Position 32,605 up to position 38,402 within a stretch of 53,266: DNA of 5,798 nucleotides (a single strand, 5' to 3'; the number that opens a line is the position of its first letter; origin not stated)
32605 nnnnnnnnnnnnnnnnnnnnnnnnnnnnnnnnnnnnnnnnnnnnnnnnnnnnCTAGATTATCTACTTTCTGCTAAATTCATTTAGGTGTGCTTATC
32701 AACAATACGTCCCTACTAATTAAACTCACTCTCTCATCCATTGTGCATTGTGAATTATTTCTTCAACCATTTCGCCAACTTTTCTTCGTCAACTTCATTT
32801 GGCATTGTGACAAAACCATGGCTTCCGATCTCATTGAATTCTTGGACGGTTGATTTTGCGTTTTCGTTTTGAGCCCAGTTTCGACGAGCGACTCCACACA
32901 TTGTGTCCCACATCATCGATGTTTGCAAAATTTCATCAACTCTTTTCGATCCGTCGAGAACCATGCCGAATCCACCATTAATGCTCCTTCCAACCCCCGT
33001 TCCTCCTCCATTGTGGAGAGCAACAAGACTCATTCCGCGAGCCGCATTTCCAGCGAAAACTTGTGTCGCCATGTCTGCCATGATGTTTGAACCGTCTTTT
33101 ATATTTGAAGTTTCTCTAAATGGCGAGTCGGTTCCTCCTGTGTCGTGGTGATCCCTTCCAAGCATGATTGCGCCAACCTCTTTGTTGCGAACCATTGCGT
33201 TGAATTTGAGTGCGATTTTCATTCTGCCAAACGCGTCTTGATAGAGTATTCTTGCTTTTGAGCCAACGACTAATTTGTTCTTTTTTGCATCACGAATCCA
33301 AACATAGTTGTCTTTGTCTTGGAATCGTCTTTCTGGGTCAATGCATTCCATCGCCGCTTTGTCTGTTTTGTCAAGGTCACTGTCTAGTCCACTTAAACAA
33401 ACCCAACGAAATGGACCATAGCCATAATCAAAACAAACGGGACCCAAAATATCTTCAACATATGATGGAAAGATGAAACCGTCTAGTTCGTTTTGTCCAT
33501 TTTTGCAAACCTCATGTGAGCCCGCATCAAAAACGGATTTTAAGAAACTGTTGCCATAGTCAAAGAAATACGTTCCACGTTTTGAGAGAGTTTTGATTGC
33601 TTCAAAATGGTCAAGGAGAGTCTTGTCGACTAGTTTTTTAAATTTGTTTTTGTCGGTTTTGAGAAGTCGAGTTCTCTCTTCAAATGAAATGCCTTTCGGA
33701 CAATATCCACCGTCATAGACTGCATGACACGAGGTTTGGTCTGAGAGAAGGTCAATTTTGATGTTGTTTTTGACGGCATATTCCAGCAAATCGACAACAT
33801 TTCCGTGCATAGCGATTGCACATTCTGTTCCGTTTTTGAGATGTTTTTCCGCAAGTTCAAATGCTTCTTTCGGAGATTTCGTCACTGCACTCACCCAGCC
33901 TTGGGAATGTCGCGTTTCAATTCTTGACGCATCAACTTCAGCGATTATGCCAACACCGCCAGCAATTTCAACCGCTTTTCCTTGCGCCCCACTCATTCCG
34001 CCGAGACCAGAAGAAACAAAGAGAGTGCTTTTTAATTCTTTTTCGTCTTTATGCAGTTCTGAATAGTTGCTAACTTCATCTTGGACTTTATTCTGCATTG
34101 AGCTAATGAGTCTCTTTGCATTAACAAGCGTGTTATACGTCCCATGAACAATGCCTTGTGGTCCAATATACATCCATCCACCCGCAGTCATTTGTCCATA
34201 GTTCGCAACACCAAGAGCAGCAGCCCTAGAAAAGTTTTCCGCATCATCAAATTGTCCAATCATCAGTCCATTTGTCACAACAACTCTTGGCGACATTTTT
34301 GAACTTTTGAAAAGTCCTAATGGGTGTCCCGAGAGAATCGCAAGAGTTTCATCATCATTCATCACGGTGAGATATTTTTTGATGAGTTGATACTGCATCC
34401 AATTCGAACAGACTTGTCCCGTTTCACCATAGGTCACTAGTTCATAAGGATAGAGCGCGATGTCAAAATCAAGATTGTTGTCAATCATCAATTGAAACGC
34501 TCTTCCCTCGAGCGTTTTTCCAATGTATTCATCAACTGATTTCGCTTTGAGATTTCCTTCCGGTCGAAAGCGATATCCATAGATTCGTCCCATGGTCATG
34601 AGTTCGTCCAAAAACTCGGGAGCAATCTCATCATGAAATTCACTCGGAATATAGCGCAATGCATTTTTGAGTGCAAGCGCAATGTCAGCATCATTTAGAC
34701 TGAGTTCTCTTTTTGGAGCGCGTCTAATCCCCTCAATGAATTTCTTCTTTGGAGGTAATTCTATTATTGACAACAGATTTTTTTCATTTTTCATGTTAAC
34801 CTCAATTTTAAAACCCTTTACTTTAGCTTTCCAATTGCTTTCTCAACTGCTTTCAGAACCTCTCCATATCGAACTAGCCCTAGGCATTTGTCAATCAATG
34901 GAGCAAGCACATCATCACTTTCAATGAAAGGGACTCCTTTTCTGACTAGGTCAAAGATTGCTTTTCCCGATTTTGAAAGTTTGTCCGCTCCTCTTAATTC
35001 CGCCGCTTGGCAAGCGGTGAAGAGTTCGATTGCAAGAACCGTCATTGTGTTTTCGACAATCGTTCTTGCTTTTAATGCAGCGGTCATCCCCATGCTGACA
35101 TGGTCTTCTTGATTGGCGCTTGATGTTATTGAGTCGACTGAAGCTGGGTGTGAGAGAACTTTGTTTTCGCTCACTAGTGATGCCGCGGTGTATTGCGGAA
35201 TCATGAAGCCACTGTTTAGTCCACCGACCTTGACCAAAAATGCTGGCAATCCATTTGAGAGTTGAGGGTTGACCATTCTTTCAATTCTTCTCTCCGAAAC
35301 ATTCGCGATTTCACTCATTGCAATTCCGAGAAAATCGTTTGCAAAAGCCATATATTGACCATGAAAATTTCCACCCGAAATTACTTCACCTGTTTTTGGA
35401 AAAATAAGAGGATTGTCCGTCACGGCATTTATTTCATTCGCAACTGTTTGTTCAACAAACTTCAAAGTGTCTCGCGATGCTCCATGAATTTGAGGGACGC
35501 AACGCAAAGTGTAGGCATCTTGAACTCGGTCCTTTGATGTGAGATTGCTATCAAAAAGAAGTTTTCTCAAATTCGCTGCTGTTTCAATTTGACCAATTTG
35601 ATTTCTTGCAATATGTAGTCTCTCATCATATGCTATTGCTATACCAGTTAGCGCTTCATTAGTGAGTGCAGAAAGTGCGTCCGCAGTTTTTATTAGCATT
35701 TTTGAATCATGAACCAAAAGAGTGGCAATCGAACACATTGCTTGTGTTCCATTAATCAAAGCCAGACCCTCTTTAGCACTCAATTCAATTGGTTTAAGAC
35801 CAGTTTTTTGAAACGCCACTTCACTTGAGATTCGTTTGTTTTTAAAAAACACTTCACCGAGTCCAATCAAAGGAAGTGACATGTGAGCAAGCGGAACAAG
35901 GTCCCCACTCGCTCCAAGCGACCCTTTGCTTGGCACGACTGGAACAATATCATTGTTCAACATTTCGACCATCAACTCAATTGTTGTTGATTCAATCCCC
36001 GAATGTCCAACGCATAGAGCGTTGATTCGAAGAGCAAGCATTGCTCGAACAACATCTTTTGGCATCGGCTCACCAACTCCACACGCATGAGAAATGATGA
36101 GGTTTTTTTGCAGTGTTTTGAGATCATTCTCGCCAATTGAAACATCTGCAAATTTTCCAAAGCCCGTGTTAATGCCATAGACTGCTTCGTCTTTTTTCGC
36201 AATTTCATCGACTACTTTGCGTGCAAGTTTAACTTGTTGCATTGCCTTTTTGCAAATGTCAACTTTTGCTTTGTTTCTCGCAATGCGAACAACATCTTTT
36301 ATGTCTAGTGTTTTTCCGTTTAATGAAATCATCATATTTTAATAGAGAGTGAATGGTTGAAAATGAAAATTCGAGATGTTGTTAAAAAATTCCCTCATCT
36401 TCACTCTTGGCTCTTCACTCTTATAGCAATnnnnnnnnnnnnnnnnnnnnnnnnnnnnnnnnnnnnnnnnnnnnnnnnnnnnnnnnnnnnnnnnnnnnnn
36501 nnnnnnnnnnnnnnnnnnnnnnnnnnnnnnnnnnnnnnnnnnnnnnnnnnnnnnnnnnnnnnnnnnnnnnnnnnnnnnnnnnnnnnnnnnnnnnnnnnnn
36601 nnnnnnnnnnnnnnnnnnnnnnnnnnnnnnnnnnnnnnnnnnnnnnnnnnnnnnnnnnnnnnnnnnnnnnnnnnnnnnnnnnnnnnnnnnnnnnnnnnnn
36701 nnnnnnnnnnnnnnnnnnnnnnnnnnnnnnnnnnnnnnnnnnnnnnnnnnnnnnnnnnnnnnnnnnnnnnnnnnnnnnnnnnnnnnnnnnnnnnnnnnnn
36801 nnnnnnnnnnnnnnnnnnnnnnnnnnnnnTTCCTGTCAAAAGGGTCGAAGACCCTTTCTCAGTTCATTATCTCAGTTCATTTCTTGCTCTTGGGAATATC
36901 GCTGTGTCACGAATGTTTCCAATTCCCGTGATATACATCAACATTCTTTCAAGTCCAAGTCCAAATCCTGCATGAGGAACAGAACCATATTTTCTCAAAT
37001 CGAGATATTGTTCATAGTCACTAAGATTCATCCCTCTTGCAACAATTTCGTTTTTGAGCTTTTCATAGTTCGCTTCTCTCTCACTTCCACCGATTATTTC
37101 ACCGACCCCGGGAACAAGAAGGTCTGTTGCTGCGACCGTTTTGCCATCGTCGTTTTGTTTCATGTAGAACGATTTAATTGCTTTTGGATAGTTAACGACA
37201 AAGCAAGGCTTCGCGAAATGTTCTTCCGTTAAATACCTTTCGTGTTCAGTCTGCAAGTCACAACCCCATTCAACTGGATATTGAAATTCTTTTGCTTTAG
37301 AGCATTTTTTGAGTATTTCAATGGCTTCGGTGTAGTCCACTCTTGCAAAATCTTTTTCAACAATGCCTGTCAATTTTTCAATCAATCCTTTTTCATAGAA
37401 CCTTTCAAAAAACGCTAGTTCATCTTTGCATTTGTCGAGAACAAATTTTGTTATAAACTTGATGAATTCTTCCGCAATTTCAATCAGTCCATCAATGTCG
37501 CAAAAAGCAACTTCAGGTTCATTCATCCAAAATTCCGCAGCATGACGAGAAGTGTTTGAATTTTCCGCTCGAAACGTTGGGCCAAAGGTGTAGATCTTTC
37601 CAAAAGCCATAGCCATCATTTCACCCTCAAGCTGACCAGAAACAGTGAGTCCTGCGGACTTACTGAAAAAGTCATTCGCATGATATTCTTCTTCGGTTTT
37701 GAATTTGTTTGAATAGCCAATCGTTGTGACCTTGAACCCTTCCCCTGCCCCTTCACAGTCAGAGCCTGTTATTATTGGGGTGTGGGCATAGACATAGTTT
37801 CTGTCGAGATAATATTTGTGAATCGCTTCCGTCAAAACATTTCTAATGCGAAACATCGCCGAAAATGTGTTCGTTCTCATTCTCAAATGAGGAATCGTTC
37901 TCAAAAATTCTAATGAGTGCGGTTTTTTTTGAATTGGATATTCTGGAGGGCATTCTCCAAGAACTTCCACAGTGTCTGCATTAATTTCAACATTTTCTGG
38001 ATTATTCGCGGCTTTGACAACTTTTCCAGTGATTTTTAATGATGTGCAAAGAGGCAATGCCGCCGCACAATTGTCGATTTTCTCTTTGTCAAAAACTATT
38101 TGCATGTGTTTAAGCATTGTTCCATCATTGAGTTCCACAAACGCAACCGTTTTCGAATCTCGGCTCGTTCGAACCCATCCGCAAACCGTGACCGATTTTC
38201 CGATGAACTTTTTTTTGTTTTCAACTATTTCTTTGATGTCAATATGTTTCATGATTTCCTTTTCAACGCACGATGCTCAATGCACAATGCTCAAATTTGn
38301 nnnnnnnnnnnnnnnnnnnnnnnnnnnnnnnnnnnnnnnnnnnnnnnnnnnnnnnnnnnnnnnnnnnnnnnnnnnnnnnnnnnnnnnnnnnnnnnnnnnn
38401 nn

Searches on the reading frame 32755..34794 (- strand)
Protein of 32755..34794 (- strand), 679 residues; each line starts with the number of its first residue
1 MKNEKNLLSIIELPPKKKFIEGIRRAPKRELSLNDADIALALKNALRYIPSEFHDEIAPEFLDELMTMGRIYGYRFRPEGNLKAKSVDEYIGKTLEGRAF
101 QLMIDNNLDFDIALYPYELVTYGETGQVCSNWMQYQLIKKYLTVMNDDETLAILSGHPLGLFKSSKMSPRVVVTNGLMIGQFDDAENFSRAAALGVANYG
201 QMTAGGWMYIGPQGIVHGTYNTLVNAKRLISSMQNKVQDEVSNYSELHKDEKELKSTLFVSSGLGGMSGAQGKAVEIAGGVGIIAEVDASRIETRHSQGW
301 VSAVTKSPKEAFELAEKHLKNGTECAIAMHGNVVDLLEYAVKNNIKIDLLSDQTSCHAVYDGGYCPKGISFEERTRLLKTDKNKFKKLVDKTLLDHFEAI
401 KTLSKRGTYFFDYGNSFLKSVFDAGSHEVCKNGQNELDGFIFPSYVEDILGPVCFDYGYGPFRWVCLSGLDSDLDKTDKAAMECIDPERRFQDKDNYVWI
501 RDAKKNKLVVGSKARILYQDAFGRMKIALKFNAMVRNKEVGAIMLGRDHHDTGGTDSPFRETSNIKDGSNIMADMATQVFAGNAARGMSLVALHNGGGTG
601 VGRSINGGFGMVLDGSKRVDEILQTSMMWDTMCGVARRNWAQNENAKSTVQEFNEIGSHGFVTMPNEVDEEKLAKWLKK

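Call 33: search_protein_families(library=pfam, max_evalue=0.001, proteins=[window:32755-34794:-])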
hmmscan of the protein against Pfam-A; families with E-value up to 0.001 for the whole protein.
window:32755-34794:- (679 aa): 3 families
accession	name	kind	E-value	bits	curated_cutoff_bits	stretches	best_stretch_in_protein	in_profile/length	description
PF17392.7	Urocanase_C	-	3.3e-79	265.3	23.6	1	455-651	3-195/196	Urocanase C-terminal domain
PF01175.24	Urocanase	-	3.6e-73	246.1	23.2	1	211-449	1-209/209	Urocanase Rossmann-like domain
PF17391.7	Urocanase_N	-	1.2e-49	167.8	23.2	1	83-208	2-127/127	Urocanase N-terminal domain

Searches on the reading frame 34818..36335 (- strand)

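Call 33: search_protein_families(library=pfam, max_evalue=0.001, proteins=[window:34818-36335:-])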
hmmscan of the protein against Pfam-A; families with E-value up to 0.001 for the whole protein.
window:34818-36335:- (505 aa): 1 family
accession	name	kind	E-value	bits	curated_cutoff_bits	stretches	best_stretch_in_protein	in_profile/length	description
PF00221.24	Lyase_aromatic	-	1.1e-196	654.5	27.3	1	10-466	1-466/466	Aromatic amino acid lyase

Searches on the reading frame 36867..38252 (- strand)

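Call 33: search_protein_families(library=pfam, max_evalue=0.001, proteins=[window:36867-38252:-])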
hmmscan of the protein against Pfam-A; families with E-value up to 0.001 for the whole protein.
window:36867-38252:- (461 aa): 2 families
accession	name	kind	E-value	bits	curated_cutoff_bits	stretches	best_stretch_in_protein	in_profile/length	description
PF00152.25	tRNA-synt_2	-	8.1e-66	222.6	25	1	119-456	7-307/308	tRNA synthetases class II (D, K and N)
PF01336.31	tRNA_anti-codon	-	5e-14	52.4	27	1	21-98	1-75/75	OB-fold nucleic acid binding domain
